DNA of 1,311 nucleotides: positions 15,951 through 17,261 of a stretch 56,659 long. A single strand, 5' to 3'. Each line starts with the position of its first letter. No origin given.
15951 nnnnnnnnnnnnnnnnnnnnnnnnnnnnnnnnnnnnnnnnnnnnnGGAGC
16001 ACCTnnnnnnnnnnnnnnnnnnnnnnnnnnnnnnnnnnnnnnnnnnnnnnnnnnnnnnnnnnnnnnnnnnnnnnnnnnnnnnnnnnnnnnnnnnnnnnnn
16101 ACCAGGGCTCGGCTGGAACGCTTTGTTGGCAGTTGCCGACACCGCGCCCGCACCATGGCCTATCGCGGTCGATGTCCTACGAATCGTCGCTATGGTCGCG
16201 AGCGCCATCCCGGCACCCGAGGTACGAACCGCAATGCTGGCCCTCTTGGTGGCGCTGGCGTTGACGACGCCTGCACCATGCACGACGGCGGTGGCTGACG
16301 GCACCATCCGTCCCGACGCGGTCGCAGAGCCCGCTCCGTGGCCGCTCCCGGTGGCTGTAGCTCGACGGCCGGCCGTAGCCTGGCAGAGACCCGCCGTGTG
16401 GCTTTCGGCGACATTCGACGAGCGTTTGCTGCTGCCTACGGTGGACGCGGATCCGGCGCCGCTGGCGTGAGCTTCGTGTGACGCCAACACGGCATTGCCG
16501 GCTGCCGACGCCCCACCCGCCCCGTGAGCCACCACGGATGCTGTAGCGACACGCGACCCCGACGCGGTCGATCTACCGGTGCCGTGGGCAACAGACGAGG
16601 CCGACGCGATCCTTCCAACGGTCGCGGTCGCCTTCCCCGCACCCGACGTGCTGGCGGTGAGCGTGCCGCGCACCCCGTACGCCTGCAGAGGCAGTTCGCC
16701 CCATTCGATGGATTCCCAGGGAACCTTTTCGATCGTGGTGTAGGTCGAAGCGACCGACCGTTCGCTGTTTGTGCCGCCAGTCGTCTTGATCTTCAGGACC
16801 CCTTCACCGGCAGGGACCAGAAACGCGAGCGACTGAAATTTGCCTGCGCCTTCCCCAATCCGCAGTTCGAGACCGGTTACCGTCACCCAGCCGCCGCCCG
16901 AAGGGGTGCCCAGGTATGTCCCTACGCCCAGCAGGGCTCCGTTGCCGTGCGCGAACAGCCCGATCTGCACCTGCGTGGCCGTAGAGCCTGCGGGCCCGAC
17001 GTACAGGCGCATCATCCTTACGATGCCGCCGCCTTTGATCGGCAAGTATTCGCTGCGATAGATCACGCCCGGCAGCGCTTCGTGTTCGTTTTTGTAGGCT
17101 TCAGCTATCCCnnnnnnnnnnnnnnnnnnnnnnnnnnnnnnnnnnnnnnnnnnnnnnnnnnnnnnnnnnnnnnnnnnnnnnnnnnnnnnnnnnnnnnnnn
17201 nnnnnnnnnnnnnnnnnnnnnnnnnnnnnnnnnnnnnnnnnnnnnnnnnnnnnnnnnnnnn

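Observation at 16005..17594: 529-aa virion-module protein built from about 15 tandem 20-residue HGAG repeats around a globular core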

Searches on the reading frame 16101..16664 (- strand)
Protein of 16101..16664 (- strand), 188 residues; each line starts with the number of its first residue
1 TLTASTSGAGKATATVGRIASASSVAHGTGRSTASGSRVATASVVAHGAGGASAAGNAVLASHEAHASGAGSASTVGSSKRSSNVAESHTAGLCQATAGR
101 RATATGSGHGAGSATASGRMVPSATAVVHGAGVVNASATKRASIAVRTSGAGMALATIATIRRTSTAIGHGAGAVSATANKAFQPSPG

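Call 92: predict_structure(alignment_id=A9)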
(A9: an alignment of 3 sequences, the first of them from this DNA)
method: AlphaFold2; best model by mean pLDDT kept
length: 188 residues; sequences in the alignment: 3
mean_pLDDT: 75.4   pTM: 0.72
mean pLDDT of the five models: 75.4, 69.7, 69.4, 63.9, 56.9
residues with pLDDT >= 90: 0; 70-90: 147; 50-70: 36; < 50: 5
segments of 3 or more residues with pLDDT < 50: 183-186
pLDDT, mean of each block of 10 residues (from residue 1): 79 74 76 71 78 77 82 80 82 81 80 79 77 79 74 72 67 71 47
secondary structure, 60 per line:
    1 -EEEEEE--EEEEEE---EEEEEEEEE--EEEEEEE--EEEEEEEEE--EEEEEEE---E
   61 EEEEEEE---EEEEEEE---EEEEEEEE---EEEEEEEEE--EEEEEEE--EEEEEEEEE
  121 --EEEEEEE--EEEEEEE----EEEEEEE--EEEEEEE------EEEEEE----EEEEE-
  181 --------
elements in order: E2-7 E10-15 E19-27 E30-36 E39-47 E50-56 E60-67 E71-77 E81-88 E92-100 E103-109 E112-120 E123-129 E132-138 E143-149 E152-158 E165-170 E175-179

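Call 95: fold_search(model_id=the predicted structure, library=pdb)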
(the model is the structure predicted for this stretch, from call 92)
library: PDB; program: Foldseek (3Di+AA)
matches with E <= 10: 74; with E <= 0.001: 0
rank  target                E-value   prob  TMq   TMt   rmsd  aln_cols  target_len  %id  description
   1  6n2b_A                6.9e-02  0.41  0.33  0.22  11.0       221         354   14  The Crystal Structure of Caldicellulosiruptor kristjanssonii Tapirin C-terminal domain (released 2018-12-19)
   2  4wa0                  1.1e-01  0.16  0.28  0.18  12.2       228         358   14  The structure of a possible adhesin C-terminal domain from Caldicellulosiruptor kronotskyensis (released 2015-03-04)
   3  4ihf_B                5.8e-01  0.06  0.20  0.15  12.3       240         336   10  Chasing Acyl Carrier Protein Through a Catalytic Cycle of Lipid A Production (released 2013-11-13)
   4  6n2b_B                7.2e-01  0.13  0.33  0.21  11.6       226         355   15  The Crystal Structure of Caldicellulosiruptor kristjanssonii Tapirin C-terminal domain (released 2018-12-19)
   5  4i84_A                8.1e-01  0.09  0.28  0.21  12.1       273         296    8  The crystal structure of the Haemophilus influenzae HxuA secretion domain involved in the two-partner secretion pathwa (released 2013-11-13)
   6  5uyt_B                8.6e-01  0.03  0.18  0.10  19.8       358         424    8  Crystal structure of ice binding protein from an Antarctic bacterium Flavobacteriaceae (released 2017-10-25)
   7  3uyv_A                8.6e-01  0.03  0.15  0.13  14.8       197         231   13  Crystal structure of a glycosylated ice-binding protein (LeIBP) from Arctic yeast (released 2012-02-29)
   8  3lyc_J                1.3e+00  0.35  0.47  0.39   4.8       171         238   15  Crystal structure of Putative pectinase (YP_001304412.1) from Parabacteroides distasonis ATCC 8503 at 2.30 A resolutio (released 2010-03-16)
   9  5awf_A                1.6e+00  0.09  0.37  0.22  11.6       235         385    8  Crystal structure of SufB-SufC-SufD complex from Escherichia coli (released 2015-11-11)
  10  3lyc_D                1.7e+00  0.14  0.39  0.33   6.6       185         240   11  Crystal structure of Putative pectinase (YP_001304412.1) from Parabacteroides distasonis ATCC 8503 at 2.30 A resolutio (released 2010-03-16)
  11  5uyt_A                1.7e+00  0.02  0.17  0.10  19.9       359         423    9  Crystal structure of ice binding protein from an Antarctic bacterium Flavobacteriaceae (released 2017-10-25)
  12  4ihh_F                1.8e+00  0.03  0.18  0.14  12.5       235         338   11  Chasing Acyl Carrier Protein Through a Catalytic Cycle of Lipid A Production (released 2013-11-13)
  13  1k5c                  1.9e+00  0.02  0.21  0.15  14.1       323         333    9  Endopolygalacturonase I from Stereum purpureum at 0.96 A resolution (released 2002-06-05)
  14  4ihh_A                1.9e+00  0.02  0.17  0.13  12.7       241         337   12  Chasing Acyl Carrier Protein Through a Catalytic Cycle of Lipid A Production (released 2013-11-13)
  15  3jqy_C                2.0e+00  0.03  0.18  0.17  13.4       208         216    9  Crystal Structure of the polySia specific acetyltransferase NeuO (released 2010-08-18)
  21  3lyc_L                2.9e+00  0.14  0.43  0.37   5.4       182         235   12  Crystal structure of Putative pectinase (YP_001304412.1) from Parabacteroides distasonis ATCC 8503 at 2.30 A resolutio (released 2010-03-16)
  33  3lyc_P                3.9e+00  0.21  0.51  0.43   4.5       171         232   13  Crystal structure of Putative pectinase (YP_001304412.1) from Parabacteroides distasonis ATCC 8503 at 2.30 A resolutio (released 2010-03-16)
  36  3lyc_B                4.6e+00  0.14  0.47  0.39   4.8       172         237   14  Crystal structure of Putative pectinase (YP_001304412.1) from Parabacteroides distasonis ATCC 8503 at 2.30 A resolutio (released 2010-03-16)
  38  3lyc_N                4.8e+00  0.12  0.45  0.37   5.4       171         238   15  Crystal structure of Putative pectinase (YP_001304412.1) from Parabacteroides distasonis ATCC 8503 at 2.30 A resolutio (released 2010-03-16)
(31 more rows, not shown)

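Call 98: fold_search(model_id=the predicted structure, library=viral)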
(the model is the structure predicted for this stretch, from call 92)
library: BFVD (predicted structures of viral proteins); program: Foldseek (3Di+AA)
matches with E <= 10: 210; with E <= 0.001: 1
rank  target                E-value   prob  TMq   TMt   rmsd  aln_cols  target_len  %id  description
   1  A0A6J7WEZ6            1.9e-04  1.00  0.35  0.26  13.1       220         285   22  Uncharacterized protein [uncultured Caudovirales phage]
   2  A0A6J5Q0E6            1.6e-03  0.77  0.26  0.16  14.2       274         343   20  Uncharacterized protein [uncultured Caudovirales phage]
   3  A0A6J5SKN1            6.2e-03  0.75  0.33  0.24  12.0       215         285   12  Uncharacterized protein [uncultured Caudovirales phage]
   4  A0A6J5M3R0            1.4e-02  0.97  0.46  0.40  11.8       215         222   12  Curlin associated [uncultured Caudovirales phage]
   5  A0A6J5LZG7            2.8e-02  0.99  0.50  0.42   7.2       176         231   24  Uncharacterized protein [uncultured Caudovirales phage]
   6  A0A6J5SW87            3.1e-02  0.98  0.52  0.39   9.2       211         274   19  Uncharacterized protein [uncultured Caudovirales phage]
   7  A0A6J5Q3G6            5.4e-02  0.99  0.60  0.18   5.9       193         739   24  Uncharacterized protein [uncultured Caudovirales phage]
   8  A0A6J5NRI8            6.8e-02  0.35  0.30  0.28   9.4       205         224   16  Uncharacterized protein [uncultured Caudovirales phage]
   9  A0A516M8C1            8.5e-02  0.15  0.28  0.17  14.9       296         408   13  (no name in the UniProt tables at hand)
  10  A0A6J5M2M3            1.0e-01  0.57  0.44  0.32   8.7       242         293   14  Uncharacterized protein [uncultured Caudovirales phage]
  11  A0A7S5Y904            1.4e-01  0.35  0.40  0.35   8.4       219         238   16  (no name in the UniProt tables at hand)
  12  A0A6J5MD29            1.5e-01  0.33  0.37  0.28  10.1       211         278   17  Uncharacterized protein [uncultured Caudovirales phage]
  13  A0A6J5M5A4            1.5e-01  0.30  0.31  0.26  13.0       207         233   17  Uncharacterized protein [uncultured Caudovirales phage]
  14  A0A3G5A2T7            1.5e-01  0.12  0.23  0.21  14.3       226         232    6  Uncharacterized protein [Harvfovirus sp.]
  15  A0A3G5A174            1.7e-01  0.02  0.12  0.12  21.7       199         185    8  Uncharacterized protein [Harvfovirus sp.]
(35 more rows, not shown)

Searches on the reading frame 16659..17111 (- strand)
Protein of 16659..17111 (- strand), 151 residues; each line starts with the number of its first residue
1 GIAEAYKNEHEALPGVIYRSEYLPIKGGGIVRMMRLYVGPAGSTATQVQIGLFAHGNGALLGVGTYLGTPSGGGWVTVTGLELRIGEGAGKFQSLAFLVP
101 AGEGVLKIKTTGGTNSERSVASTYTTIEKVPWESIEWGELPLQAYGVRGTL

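Call 45: find_homologous_proteins(query=A3, max_evalue=0.01)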
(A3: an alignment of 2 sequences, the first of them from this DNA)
Query A3 (2 sequences) (151 aa, profile of the alignment): 1 proteins with E <= 0.01 among 776 candidates.
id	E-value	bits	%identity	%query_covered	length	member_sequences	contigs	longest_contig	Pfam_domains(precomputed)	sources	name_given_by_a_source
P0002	1.1e-78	281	31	87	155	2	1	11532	-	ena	-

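Call 70: find_related_loci(query=A3, collection=viral_contigs, flank=8000)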
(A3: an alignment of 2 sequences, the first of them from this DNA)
Query A3 (151 aa) in viral_contigs; peptide patterns used: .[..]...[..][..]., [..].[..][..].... (x = any residue, [..] = any of these).
75 stretches matched a pattern; 1 encode a relative of the query (tblastn E <= 1e-3); 1 distinct loci.
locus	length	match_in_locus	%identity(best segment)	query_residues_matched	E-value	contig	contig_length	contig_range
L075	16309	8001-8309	31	29-129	7e-6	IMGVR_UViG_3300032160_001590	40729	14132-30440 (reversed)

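Call 74: find_related_loci(query=A7, collection=viral_contigs, flank=8000)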
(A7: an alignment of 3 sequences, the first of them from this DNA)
Query A7 (151 aa) in viral_contigs; peptide patterns used: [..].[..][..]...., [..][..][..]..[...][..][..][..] (x = any residue, [..] = any of these).
507 stretches matched a pattern, but none encodes a relative of the query by tblastn (E <= 1e-3).

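Call 75: find_related_loci(query=L075:7905-8906:+, collection=viral_contigs, flank=8000)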
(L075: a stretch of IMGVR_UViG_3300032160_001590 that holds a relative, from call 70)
Query L075:7905-8906:+ (333 aa) in viral_contigs; peptide patterns used: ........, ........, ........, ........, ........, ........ (x = any residue, [..] = any of these).
42 stretches matched a pattern; 2 encode a relative of the query (tblastn E <= 1e-3); 2 distinct loci.
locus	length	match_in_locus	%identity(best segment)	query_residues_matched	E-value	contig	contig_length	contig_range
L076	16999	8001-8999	100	1-333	0e+0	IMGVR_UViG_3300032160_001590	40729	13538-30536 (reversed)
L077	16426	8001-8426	41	1-148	1e-21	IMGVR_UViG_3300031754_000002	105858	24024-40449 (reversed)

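Call 82: search_solved_structures(query=A8, max_evalue=10)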
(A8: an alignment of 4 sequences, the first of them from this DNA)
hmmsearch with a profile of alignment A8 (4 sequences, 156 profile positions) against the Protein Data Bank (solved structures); distinct sequences matched with E-value up to 10: 5.
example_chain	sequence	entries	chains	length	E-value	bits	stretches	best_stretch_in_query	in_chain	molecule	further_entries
7y7b_1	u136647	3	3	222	0.1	15.6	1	14-63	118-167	ACPI-1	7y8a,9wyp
9kl2_A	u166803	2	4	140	0.2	14.6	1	70-120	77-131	Lectin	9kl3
5zmj_L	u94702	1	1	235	0.53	13.2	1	52-105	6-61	Light chain of a Fab fraction of human IgG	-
9dn2_L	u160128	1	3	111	0.71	12.9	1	73-106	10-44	TJ5-1 light chain Fab fragment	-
8tp6_H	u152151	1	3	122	1.1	12.2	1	76-140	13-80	Heavy chain of 4-1-1E02 Fab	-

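Call 83: search_protein_families(library=pfam, alignment_id=A8, max_evalue=1)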
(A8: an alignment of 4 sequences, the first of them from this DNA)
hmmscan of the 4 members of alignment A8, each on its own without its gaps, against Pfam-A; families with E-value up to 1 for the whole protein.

A. member 1, seq(151 aa): 1 family
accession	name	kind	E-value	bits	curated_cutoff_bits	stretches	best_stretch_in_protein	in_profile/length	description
PF00252.24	Ribosomal_L16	-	0.025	15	27.9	1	76-115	73-110/132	Ribosomal protein L16p/L10e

B. families by the number of members that match (of 4 scanned): 4 families
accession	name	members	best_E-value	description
PF20674.3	SpaA_3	1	0.021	Prealbumin-like fold domain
PF00252.24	Ribosomal_L16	1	0.025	Ribosomal protein L16p/L10e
PF13989.11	YejG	1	0.16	YejG-like protein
PF14252.11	DUF4347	1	0.17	Domain of unknown function (DUF4347)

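Call 87: search_protein_families(library=phrogs, proteins=[L077:8001-9326:+, L077:9250-12513:+, L077:7393-7998:+, L077:5843-6187:+, L075:7905-8906:+, L075:7063-7431:+, L075:7428-7901:+, L075:9881-11143:+, L075:12078-13292:+, L075:11214-11657:+], max_evalue=0.01)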
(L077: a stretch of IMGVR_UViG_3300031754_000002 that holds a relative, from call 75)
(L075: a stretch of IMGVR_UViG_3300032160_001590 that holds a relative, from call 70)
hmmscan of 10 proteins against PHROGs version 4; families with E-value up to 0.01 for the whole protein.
L077:8001-9326:+ (441 aa): 0 families

L077:9250-12513:+ (1087 aa): 16 families
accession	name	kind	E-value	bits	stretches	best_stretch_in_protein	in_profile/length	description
phrog_454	-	tail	6e-51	174.7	6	118-224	284-397/1376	tail fiber protein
phrog_2631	-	tail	1.4e-49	170.3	6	172-223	331-382/644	tail fiber protein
phrog_9625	-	unknown function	9.4e-46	157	3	711-896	717-904/1586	-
phrog_4209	-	tail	7.6e-40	138.2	6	112-168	102-158/406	tail fiber protein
phrog_7032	-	tail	4.6e-39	135.2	6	168-221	233-285/866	tail fiber protein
phrog_863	-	tail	4.5e-29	102.9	4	662-764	1-107/690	tail fiber assembly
phrog_4549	-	tail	1.8e-24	86.9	5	118-165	270-317/869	tail fiber protein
phrog_22682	-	tail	7.6e-23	82.3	5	185-221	221-257/400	tail fiber protein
phrog_11518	-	tail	5.1e-20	72.3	4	661-738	274-353/812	tail fiber protein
phrog_38759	-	unknown function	1.6e-15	57.6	4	661-784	169-298/920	-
phrog_2636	-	tail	1.1e-12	48.7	0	166-206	216-254/568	tail fiber protein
phrog_32934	-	unknown function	3.9e-09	36.5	1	116-152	73-109/577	-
phrog_3100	-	tail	7.2e-08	34.1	0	181-224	75-118/382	tail fiber protein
phrog_8713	-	tail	0.00082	19.5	1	119-151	394-426/509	tail fiber protein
phrog_14570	-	unknown function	0.0011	18.8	0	119-154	276-311/540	-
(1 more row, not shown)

L077:7393-7998:+ (201 aa): 4 families
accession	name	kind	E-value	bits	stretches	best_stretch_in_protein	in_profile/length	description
phrog_240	-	head and packaging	1.5e-06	29.2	1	109-192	100-186/200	head protein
phrog_4711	-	unknown function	0.00044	21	1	46-110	116-176/296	-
phrog_9370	-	tail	0.0019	18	1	46-112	283-345/460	tail fiber protein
phrog_7765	-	unknown function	0.0023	17.3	1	46-100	398-450/578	-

L077:5843-6187:+ (114 aa): 1 family
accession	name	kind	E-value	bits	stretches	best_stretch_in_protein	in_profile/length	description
phrog_15183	-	unknown function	0.00023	22.6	1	48-113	37-101/102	-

L075:7905-8906:+ (333 aa): 1 family
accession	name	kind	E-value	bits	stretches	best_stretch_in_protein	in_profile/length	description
phrog_25864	-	unknown function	0.0088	16.7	0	17-115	43-141/193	-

L075:7063-7431:+ (122 aa): 0 families

L075:7428-7901:+ (157 aa): 0 families

L075:9881-11143:+ (420 aa): 1 family
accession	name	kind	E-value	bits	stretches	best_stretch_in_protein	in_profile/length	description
phrog_14242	-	head and packaging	3.5e-63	214.6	1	3-412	2-386/396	major head protein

L075:12078-13292:+ (404 aa): 4 families
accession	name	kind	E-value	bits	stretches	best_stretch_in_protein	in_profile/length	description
phrog_6002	-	head and packaging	1.7e-30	106.4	3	211-330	701-815/1183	virion structural protein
phrog_4636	-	tail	5.3e-29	102.2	3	234-348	512-626/763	tail spike protein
phrog_23837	-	head and packaging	3.4e-23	83.3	2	81-221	238-375/507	virion structural protein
phrog_9624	-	unknown function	1.2e-07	32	0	73-185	288-398/411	-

L075:11214-11657:+ (147 aa): 0 families

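Call 121: search_protein_families(library=ncbifam, proteins=[L077:8001-9326:+, L075:7905-8906:+], max_evalue=0.05)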
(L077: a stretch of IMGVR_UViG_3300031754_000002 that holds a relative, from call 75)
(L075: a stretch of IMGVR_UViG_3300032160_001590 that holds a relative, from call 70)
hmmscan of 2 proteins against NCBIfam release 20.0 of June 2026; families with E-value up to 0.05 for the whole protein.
L077:8001-9326:+ (441 aa): 0 families

L075:7905-8906:+ (333 aa): 0 families

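Call 122: search_dna_similar(query=L077:8001-9326:+, collection=phages, mode=protein, max_evalue=0.01, max_rows=15)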
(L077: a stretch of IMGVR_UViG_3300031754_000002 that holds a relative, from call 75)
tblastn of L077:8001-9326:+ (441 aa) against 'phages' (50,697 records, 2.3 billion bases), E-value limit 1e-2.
No match.

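Call 125: search_protein_families(library=pfam, proteins=[L077:7393-7998:+, L075:7428-7901:+, L075:7063-7431:+, L077:6196-6510:+], max_evalue=5)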
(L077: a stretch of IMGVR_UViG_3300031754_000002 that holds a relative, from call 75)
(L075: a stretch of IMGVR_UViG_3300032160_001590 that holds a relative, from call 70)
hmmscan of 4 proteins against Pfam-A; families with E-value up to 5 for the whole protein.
L077:7393-7998:+ (201 aa): 2 families
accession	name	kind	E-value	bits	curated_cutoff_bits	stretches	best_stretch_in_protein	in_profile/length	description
PF23140.1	Gp80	-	0.012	16.4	27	1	108-187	41-122/128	Podophage GP4 fiber I protein gp80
PF25333.1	DUF2921_N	-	0.068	14.1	27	1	45-159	21-132/194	DUF2921 lipocalin-like domain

L075:7428-7901:+ (157 aa): 2 families
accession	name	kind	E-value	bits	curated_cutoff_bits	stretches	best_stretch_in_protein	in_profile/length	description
PF23140.1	Gp80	-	7e-07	30.1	27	1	8-154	6-127/128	Podophage GP4 fiber I protein gp80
PF05503.17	Pox_G7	-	0.071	12.5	27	1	77-144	250-312/367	Poxvirus G7-like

L075:7063-7431:+ (122 aa): 0 families

L077:6196-6510:+ (105 aa): 1 family
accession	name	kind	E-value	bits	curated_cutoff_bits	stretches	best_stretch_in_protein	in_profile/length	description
PF10651.15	BppU_N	-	0.0025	17.9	23.1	1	23-86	40-100/142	BppU N-terminal domain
